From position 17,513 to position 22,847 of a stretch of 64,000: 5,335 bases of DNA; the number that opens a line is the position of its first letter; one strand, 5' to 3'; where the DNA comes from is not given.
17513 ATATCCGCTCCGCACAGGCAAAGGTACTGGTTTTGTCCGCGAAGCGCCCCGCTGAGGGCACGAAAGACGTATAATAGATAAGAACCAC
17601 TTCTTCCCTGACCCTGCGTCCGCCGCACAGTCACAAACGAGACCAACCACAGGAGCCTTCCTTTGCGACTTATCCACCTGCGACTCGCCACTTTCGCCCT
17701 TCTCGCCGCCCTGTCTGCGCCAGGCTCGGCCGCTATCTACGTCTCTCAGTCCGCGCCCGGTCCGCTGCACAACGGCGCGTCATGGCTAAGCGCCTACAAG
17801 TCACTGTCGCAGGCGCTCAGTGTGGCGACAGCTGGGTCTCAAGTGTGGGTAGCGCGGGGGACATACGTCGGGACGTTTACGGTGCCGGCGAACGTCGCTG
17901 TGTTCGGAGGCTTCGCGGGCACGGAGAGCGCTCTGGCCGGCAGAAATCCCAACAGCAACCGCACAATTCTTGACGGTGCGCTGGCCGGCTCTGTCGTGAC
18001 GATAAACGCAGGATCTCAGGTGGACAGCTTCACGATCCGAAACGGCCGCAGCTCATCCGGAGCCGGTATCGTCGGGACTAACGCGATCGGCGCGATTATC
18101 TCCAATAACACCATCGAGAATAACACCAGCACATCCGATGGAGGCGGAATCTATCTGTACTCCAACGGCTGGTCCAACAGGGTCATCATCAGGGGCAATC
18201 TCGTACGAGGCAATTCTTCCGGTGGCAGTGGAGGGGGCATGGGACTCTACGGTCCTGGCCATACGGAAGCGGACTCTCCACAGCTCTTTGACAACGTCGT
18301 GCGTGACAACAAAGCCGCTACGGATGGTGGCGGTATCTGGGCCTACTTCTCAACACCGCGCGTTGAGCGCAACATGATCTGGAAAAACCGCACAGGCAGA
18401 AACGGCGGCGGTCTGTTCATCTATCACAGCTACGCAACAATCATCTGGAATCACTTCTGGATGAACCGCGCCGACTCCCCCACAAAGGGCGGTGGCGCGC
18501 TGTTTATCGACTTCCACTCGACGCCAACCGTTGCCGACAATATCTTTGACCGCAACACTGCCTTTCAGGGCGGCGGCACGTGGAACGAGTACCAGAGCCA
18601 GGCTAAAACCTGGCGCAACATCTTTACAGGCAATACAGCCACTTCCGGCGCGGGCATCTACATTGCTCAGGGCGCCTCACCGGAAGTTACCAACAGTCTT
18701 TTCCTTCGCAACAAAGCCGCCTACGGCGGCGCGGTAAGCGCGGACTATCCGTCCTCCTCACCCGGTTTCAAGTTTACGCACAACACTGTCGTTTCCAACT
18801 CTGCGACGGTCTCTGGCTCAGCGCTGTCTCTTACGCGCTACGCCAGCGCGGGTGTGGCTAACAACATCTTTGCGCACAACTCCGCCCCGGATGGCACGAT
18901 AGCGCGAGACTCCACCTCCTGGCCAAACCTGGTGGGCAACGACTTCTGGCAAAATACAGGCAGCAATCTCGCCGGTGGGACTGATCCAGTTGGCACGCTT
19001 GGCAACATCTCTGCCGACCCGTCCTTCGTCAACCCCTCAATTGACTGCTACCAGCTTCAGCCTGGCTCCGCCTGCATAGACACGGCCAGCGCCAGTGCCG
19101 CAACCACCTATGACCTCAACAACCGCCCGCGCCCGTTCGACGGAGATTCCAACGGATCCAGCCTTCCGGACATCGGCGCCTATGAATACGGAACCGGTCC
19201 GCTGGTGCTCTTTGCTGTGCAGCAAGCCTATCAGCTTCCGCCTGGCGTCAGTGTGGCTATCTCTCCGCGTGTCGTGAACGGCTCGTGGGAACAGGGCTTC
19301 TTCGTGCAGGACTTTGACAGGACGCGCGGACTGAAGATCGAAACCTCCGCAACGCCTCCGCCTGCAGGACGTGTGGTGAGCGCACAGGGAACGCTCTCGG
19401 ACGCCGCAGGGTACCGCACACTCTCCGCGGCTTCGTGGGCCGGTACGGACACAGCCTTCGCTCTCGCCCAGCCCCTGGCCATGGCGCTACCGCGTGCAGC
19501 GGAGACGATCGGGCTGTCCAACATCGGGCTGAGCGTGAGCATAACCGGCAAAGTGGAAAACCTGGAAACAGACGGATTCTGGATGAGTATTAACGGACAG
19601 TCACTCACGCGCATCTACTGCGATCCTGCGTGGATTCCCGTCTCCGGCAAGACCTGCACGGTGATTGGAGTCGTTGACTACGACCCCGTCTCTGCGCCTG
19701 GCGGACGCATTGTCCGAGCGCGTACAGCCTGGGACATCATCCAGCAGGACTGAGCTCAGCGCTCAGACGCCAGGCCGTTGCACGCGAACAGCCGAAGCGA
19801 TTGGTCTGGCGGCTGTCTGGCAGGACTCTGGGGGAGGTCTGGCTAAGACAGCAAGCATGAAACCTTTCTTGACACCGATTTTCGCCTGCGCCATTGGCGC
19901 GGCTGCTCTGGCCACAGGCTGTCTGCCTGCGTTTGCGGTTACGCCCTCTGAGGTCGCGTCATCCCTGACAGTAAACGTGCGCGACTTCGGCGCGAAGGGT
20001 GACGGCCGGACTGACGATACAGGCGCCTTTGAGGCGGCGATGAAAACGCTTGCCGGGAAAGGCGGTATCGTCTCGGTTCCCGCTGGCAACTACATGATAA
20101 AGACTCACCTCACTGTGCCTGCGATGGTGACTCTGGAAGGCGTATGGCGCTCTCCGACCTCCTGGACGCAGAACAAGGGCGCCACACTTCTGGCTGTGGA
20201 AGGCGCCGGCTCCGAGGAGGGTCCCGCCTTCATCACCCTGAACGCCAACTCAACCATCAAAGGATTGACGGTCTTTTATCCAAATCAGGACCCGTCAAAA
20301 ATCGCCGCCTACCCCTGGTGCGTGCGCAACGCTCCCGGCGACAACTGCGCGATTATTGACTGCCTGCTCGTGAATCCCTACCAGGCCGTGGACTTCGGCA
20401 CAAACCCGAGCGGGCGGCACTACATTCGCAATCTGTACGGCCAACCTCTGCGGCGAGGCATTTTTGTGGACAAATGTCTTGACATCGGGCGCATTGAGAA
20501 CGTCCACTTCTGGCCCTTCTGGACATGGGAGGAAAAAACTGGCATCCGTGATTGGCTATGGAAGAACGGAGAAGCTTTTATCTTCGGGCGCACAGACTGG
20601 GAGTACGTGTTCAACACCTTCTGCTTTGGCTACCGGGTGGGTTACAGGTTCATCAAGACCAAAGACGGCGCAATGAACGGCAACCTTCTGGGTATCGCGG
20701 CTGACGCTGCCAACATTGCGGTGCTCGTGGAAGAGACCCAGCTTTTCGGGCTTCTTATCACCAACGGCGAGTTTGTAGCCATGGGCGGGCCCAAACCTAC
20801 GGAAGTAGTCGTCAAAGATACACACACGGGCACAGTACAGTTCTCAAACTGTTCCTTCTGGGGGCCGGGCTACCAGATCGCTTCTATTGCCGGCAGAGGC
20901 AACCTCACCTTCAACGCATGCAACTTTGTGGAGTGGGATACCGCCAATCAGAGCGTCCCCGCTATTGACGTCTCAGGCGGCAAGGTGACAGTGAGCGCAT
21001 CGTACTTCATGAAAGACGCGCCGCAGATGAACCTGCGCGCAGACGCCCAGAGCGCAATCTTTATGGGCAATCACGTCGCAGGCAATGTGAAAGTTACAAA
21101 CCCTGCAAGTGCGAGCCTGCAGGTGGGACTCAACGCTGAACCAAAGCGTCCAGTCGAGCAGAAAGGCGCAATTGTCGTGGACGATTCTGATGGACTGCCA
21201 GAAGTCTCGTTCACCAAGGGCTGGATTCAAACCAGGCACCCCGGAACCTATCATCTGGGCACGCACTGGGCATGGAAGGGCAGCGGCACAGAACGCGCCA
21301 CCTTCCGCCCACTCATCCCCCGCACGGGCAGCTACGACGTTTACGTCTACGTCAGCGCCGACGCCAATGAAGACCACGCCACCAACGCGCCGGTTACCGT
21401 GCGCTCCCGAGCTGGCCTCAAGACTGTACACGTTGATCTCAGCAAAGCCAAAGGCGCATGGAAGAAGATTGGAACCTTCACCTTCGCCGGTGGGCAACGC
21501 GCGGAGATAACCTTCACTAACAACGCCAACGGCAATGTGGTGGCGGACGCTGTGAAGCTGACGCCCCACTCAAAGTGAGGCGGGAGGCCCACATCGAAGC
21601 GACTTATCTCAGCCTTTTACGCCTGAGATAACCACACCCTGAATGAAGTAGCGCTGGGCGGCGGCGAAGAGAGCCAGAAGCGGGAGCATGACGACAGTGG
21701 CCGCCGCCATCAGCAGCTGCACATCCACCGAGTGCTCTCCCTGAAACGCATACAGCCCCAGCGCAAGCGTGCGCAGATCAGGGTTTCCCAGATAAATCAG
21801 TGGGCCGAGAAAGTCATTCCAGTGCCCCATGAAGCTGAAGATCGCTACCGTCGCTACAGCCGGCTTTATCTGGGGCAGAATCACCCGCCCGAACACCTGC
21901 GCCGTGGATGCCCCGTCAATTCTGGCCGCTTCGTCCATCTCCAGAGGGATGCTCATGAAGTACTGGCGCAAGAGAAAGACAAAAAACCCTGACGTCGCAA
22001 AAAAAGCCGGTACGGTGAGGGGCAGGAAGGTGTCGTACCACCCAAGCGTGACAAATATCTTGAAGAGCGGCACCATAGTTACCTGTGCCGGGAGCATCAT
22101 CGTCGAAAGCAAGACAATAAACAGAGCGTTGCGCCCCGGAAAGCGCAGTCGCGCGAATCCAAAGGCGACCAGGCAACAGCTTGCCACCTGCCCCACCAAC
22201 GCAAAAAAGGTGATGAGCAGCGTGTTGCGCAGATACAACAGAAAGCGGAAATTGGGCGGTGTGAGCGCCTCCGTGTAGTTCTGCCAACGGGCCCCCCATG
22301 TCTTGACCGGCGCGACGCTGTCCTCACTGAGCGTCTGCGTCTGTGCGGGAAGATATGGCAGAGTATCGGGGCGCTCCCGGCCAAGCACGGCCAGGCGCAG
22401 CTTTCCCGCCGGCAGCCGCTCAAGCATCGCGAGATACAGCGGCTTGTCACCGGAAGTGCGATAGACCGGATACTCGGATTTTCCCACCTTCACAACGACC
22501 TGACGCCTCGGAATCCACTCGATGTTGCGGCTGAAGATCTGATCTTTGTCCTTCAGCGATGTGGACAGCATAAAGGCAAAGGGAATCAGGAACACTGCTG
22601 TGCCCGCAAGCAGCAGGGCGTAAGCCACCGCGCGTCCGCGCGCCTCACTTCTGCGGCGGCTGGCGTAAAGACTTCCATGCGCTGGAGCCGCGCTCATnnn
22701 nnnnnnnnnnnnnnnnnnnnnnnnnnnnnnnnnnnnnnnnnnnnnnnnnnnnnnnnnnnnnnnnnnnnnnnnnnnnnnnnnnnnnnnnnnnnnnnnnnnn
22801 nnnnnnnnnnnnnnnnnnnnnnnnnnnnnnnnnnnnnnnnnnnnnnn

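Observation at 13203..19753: A shared roughly 190-aa C-terminal module on three otherwise unrelated giant secreted proteins: candidate novel surface-sorting or anchoring domain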

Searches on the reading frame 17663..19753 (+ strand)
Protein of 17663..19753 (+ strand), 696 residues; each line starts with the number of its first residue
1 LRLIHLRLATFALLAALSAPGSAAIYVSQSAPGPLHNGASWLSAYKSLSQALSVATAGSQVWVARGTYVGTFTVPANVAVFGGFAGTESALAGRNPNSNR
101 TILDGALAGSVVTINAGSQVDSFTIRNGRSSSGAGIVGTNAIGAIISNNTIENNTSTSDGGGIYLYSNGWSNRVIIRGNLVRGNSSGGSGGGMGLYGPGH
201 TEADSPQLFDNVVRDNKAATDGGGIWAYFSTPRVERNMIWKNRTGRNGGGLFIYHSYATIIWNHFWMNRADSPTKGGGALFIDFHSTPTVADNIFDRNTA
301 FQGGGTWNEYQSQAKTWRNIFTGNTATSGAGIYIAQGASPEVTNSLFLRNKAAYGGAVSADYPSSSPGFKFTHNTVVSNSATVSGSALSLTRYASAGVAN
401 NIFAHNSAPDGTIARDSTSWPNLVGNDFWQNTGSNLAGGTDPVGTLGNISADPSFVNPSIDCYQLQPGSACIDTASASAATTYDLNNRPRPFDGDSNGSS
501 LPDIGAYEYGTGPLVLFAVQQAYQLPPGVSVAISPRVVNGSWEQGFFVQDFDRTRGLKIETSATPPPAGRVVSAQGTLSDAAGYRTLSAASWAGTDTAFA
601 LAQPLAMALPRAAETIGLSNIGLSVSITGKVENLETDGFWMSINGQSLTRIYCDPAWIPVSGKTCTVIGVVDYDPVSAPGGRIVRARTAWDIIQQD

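Call 7: search_protein_families(library=pfam, proteins=[window:17663-19753:+], max_evalue=1)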
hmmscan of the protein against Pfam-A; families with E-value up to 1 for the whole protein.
window:17663-19753:+ (696 aa): 2 families
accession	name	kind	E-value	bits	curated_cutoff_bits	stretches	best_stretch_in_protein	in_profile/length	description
PF07602.17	DUF1565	-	1.6e-11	44.5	20.3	2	44-218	14-200/257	Protein of unknown function (DUF1565)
PF02415.23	Chlam_PMP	-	2.3e-07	30.8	20.6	1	150-164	3-17/19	Chlamydia polymorphic membrane protein (Chlamydia_PMP) repeat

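Call 8: search_protein_families(library=ncbifam, proteins=[window:17663-19753:+], max_evalue=1)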
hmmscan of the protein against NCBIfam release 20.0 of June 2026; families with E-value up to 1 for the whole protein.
window:17663-19753:+ (696 aa): 5 families
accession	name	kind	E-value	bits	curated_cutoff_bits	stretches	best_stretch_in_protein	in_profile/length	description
TIGR04247.1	NosD_copper_fam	subfamily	8.1e-11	41.1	300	1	48-409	1-314/377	nitrous oxide reductase family maturation protein NosD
NF041518.1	choice_anch_Q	domain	2.4e-07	30.9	25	1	463-509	17-57/58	choice-of-anchor Q domain-containing protein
NF047854.1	LIC10774_subfam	equivalog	7.6e-07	28.4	380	1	37-187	72-246/358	LIC10774/LIC10365 family surface protein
TIGR01376.1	POMP_repeat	repeat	0.014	15.2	15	1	151-164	7-20/28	polymorphic outer membrane protein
TIGR03804.1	para_beta_helix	repeat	0.22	11.2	19.45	1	147-185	8-43/44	parallel beta-helix repeat protein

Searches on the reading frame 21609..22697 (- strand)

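Call 21: search_protein_families(library=pfam, proteins=[window:21609-22697:-], max_evalue=0.01)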
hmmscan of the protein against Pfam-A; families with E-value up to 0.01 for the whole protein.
window:21609-22697:- (362 aa): 1 family
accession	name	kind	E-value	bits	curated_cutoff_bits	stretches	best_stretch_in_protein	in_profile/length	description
PF00528.27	BPD_transp_1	-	2.8e-23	83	26.4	1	180-355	7-182/184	Binding-protein-dependent transport system inner membrane component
